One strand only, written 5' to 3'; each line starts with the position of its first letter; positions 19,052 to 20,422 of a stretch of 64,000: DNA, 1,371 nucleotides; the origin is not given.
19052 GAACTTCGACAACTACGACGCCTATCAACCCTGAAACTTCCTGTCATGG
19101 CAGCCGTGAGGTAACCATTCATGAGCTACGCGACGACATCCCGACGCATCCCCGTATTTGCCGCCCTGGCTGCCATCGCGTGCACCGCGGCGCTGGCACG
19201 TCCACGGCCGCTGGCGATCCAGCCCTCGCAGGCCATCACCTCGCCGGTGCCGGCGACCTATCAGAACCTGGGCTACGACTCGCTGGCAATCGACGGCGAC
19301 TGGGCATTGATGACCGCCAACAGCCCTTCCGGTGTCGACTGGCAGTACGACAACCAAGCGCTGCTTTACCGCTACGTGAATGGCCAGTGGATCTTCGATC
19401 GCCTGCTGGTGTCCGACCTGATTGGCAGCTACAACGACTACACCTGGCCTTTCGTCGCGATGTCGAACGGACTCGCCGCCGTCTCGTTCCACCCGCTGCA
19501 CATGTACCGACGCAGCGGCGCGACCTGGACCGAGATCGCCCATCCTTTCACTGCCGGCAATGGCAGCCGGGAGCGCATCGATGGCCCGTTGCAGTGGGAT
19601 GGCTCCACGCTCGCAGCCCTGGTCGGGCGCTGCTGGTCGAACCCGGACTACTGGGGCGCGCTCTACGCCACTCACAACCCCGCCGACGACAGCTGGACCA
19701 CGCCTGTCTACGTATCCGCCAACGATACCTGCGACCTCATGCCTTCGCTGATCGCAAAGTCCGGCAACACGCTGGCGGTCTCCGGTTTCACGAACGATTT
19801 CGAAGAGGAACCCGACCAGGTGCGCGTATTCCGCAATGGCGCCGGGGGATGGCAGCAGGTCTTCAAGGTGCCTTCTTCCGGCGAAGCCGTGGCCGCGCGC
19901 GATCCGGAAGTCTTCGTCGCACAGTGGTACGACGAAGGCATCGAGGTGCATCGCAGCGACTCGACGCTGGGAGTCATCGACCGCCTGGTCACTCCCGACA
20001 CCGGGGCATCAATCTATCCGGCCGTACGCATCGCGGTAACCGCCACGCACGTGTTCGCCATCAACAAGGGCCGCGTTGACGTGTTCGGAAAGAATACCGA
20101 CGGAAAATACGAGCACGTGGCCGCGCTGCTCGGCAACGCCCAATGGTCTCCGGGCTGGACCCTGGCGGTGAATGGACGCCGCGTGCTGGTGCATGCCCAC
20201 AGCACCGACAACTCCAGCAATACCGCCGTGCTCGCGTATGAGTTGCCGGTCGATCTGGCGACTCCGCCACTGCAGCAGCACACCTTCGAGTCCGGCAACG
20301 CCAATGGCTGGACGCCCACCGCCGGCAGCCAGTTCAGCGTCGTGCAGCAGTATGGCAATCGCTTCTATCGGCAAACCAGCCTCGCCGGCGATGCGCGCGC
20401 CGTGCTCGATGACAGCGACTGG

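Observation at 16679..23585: Tandem array of three secreted beta-propeller + double lectin-fold paralogues of unknown function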

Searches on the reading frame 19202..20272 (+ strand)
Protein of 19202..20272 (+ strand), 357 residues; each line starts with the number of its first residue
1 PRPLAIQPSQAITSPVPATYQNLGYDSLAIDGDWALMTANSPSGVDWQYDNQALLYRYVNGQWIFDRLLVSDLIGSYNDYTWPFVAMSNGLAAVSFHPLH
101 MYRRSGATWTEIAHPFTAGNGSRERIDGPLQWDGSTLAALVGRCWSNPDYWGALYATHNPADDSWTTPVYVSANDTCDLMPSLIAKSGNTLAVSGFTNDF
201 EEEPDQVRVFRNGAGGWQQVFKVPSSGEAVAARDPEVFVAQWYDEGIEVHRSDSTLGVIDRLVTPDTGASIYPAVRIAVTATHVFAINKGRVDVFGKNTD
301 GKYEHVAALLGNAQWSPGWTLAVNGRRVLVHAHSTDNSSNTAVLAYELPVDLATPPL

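Call 42: predict_structure(alignment_id=A3)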
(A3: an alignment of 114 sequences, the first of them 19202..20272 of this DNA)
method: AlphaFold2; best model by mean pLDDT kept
length: 357 residues; sequences in the alignment: 114
mean_pLDDT: 93.3   pTM: 0.92
mean pLDDT of the five models: 93.3, 93.2, 93.2, 92.8, 92.4
residues with pLDDT >= 90: 297; 70-90: 49; 50-70: 11; < 50: 0
segments of 3 or more residues with pLDDT < 50: none
pLDDT, mean of each block of 10 residues (from residue 1): 93 94 96 98 88 98 98 84 95 95 97 94 91 97 79 96 96 90 97 94 95 96 95 98 93 92 76 92 95 96 96 97 98 95 97 74
secondary structure, 60 per line:
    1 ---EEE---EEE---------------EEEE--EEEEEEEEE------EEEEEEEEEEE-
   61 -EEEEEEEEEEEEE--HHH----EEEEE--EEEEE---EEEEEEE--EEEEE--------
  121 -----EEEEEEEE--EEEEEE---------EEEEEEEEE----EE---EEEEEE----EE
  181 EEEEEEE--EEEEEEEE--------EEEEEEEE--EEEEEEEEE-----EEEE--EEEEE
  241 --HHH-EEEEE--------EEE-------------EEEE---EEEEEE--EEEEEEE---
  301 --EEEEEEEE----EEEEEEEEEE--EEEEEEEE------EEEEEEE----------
elements in order: E4-6 E10-12 E28-31 E34-42 E49-59 E62-74 E84-88 E91-95 E99-105 E108-112 E126-133 E136-141 E151-159 E169-174 E179-187 E190-197 E206-213 E216-224 E230-233 E236-240 E247-251 E260-262 E276-279 E283-288 E291-297 E303-310 E315-324 E327-334 E341-347

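Call 46: fold_search(model_id=the predicted structure, library=pdb)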
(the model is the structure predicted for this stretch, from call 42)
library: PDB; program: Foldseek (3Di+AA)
matches with E <= 10: 1125; with E <= 0.001: 482
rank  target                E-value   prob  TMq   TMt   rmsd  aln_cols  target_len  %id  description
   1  2w38                  3.9e-08  1.00  0.46  0.40   8.8       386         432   10  Crystal structure of the pseudaminidase from Pseudomonas aeruginosa (released 2008-12-23)
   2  3zwl_D                1.1e-07  1.00  0.57  0.57   6.1       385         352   10  Structure of eukaryotic translation initiation factor eIF3i complex with eIF3b C-terminus (655-700) (released 2011-10-05)
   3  2ovq_B                1.8e-07  1.00  0.49  0.41   9.0       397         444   10  Structure of the Skp1-Fbw7-CyclinEdegC complex (released 2007-04-24)
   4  3h6j                  2.0e-07  1.00  0.47  0.40   8.6       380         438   10  Crystal structure of a putative neuraminidase from Pseudomonas aeruginosa (released 2009-05-12)
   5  3zwl_B                2.5e-07  1.00  0.57  0.60   5.6       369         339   10  Structure of eukaryotic translation initiation factor eIF3i complex with eIF3b C-terminus (655-700) (released 2011-10-05)
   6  4hxg_H                3.6e-07  1.00  0.52  0.33   6.9       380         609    9  Pyrococcus horikoshii acylaminoacyl peptidase (orthorhombic crystal form) (released 2013-05-08)
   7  8bd7_S                6.2e-07  1.00  0.58  0.22   5.8       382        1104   12  IFTB1 subcomplex of anterograde Intraflagellar transport trains (Chlamydomonas reinhardtii) (released 2023-01-11)
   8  7esk_A                6.2e-07  1.00  0.58  0.51   7.9       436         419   11  Crystal structure of a L-rhamnose-alpha-1,4-D-glucuronate lyase from Fusarium oxysporum 12S, Ligand free form (released 2021-08-04)
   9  4h5i_A                7.2e-07  1.00  0.56  0.57   6.6       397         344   11  Crystal Structure of the Guanine Nucleotide Exchange Factor Sec12 (P1 form) (released 2012-11-07)
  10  4u1e_I                7.9e-07  1.00  0.55  0.59   6.0       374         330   11  Crystal structure of the eIF3b-CTD/eIF3i/eIF3g-NTD translation initiation complex (released 2014-09-10)
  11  4hxg_K                8.3e-07  1.00  0.46  0.30   6.6       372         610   10  Pyrococcus horikoshii acylaminoacyl peptidase (orthorhombic crystal form) (released 2013-05-08)
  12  9dtb                  8.7e-07  1.00  0.51  0.53   7.4       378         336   10  Crystal structure of the WDR domain of WDR91 in complex with DR3460 (released 2024-10-16)
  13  7esl                  9.1e-07  1.00  0.58  0.51   7.8       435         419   11  Crystal structure of a L-rhamnose-alpha-1,4-D-glucuronate lyase from Fusarium oxysporum 12S, N247A N-glycan free form (released 2021-08-04)
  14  4hxe                  1.1e-06  1.00  0.53  0.34   6.9       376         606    9  Pyrococcus horikoshii acylaminoacyl peptidase (uncomplexed) (released 2013-05-08)
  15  8wjb_A                1.1e-06  1.00  0.42  0.38  10.8       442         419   11  Structural insights into the Langya virus attachment glycoprotein (released 2024-10-02)
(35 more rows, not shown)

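Call 56: search_protein_representatives(alignment_id=A4)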
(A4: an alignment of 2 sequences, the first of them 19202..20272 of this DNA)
Query: 2 sequences, 371 profile positions. Proteins with E-value up to 0.001 (for the whole library): 464; up to 1e-10: 47; up to 1e-30: 9. The best 150 are listed.
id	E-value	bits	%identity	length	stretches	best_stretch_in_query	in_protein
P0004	1.7e-206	702.0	-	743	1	2-371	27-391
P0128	2.4e-95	336.2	-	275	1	1-255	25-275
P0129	4.9e-59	216.8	-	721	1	2-363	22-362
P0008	1.0e-57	212.4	-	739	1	2-371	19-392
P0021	4.1e-50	187.4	-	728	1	2-367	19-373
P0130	5.6e-48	180.4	-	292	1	2-273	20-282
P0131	8.3e-41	156.8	-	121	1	286-371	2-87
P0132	4.7e-39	151.0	-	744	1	2-366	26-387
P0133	3.0e-35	138.5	-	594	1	2-369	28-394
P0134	8.9e-30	120.5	-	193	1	203-292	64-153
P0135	8.6e-28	113.9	-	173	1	2-145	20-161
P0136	3.1e-24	102.2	-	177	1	2-123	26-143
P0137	1.1e-17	80.7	-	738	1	2-364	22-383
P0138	2.4e-17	79.6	-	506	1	2-371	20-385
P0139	2.4e-17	79.6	-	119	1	90-179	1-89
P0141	9.1e-16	74.4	-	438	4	102-202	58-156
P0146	1.2e-14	70.7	-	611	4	102-204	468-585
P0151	3.3e-13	66.0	-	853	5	24-197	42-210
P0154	4.9e-13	65.4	-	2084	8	22-227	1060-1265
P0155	7.5e-13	64.8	-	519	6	103-206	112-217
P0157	2.8e-12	62.9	-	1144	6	103-224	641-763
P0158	3.6e-12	62.6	-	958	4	87-202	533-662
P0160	7.4e-12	61.5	-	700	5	22-201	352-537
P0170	4.0e-11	59.1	-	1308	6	85-204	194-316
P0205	8.2e-09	51.5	-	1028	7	7-145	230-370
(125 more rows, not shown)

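Call 57: search_protein_families(library=pfam, proteins=[P0141, P0146, P0151, P0154, P0155, P0157, P0158, P0160, P0170, P0205], max_evalue=0.001)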
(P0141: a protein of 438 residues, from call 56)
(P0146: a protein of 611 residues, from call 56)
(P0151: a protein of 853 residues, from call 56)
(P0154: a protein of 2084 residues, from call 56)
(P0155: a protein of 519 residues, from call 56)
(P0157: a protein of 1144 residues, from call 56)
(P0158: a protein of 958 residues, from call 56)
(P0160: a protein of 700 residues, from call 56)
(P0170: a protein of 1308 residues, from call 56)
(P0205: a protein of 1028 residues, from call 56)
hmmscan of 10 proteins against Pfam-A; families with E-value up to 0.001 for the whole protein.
P0141 (438 aa): 1 family
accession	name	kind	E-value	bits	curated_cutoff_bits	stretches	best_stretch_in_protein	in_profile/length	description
PF14312.12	FG-GAP_2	-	3.9e-67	222.7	23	6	68-113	1-49/49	FG-GAP repeat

P0146 (611 aa): 3 families
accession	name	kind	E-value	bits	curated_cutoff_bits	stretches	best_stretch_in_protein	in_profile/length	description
PF14312.12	FG-GAP_2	-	9.5e-72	237.5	23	7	478-515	1-38/49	FG-GAP repeat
PF13948.11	DUF4215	-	9.5e-09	35.9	27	1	79-112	17-47/47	Domain of unknown function (DUF4215)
PF09582.15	AnfO_nitrog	-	7e-05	22.7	30.3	0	319-351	6-38/190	Iron only nitrogenase protein AnfO (AnfO_nitrog)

P0151 (853 aa): 1 family
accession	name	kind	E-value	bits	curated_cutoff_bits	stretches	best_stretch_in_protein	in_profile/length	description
PF14312.12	FG-GAP_2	-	5.9e-55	183.7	23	5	126-172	1-49/49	FG-GAP repeat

P0154 (2084 aa): 4 families
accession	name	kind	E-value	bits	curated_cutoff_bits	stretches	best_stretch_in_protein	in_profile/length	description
PF14312.12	FG-GAP_2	-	2.3e-280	905.3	23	23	1204-1252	1-49/49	FG-GAP repeat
PF13415.12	Kelch_3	-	1.5e-05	25.4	22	0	720-747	7-35/48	Galactose oxidase, central domain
PF09582.15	AnfO_nitrog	-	0.00031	20.6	30.3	0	1892-1926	4-38/190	Iron only nitrogenase protein AnfO (AnfO_nitrog)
PF21506.2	Knl-2-like_dom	-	0.00037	20.7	27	0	634-648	26-40/54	Kinetochore null protein 2-like domain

P0155 (519 aa): 3 families
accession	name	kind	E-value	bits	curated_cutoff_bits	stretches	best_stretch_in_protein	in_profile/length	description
PF14312.12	FG-GAP_2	-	3.2e-156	507.9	23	9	9-58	1-49/49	FG-GAP repeat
PF17954.7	Pirin_C_2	-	0.00065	20.3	22.9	0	276-302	38-64/86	Quercetinase C-terminal cupin domain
PF16135.10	TDBD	-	0.00076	19.9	23.6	0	47-67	27-47/52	Tify domain binding domain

P0157 (1144 aa): 1 family
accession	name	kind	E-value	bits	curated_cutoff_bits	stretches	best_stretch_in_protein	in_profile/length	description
PF14312.12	FG-GAP_2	-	1.3e-211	685.2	23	14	262-306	1-49/49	FG-GAP repeat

P0158 (958 aa): 3 families
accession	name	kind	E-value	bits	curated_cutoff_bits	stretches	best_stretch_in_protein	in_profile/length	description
PF14312.12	FG-GAP_2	-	7.3e-79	260.2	23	6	559-619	1-49/49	FG-GAP repeat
PF13948.11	DUF4215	-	2.3e-28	98.7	27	4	223-263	7-46/47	Domain of unknown function (DUF4215)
PF09582.15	AnfO_nitrog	-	1.1e-06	28.5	30.3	0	799-838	3-42/190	Iron only nitrogenase protein AnfO (AnfO_nitrog)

P0160 (700 aa): 2 families
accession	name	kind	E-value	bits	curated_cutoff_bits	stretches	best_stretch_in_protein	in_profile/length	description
PF14312.12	FG-GAP_2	-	6.5e-146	474.9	23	12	392-439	1-49/49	FG-GAP repeat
PF01839.29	FG-GAP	-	3.6e-05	24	22.1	0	530-551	18-37/37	FG-GAP repeat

P0170 (1308 aa): 4 families
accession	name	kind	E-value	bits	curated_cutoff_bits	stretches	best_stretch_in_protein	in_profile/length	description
PF14312.12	FG-GAP_2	-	3.7e-214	693.4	23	14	278-327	1-49/49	FG-GAP repeat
PF05345.18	He_PIG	-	9.6e-27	93.7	24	2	982-1067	1-96/96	Putative Ig domain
PF01839.29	FG-GAP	-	1.4e-09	38.1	22.1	0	584-605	18-37/37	FG-GAP repeat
PF09582.15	AnfO_nitrog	-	3.5e-07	30.2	30.3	0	140-172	5-37/190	Iron only nitrogenase protein AnfO (AnfO_nitrog)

P0205 (1028 aa): 2 families
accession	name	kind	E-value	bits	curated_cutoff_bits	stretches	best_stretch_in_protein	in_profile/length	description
PF14312.12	FG-GAP_2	-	1.5e-231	749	23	14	791-840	1-49/49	FG-GAP repeat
PF22232.2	TraI_hel_assoc_N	-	0.0009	20.3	27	0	455-521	24-88/99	TraI helicase-associated ssDNA bd, N-terminal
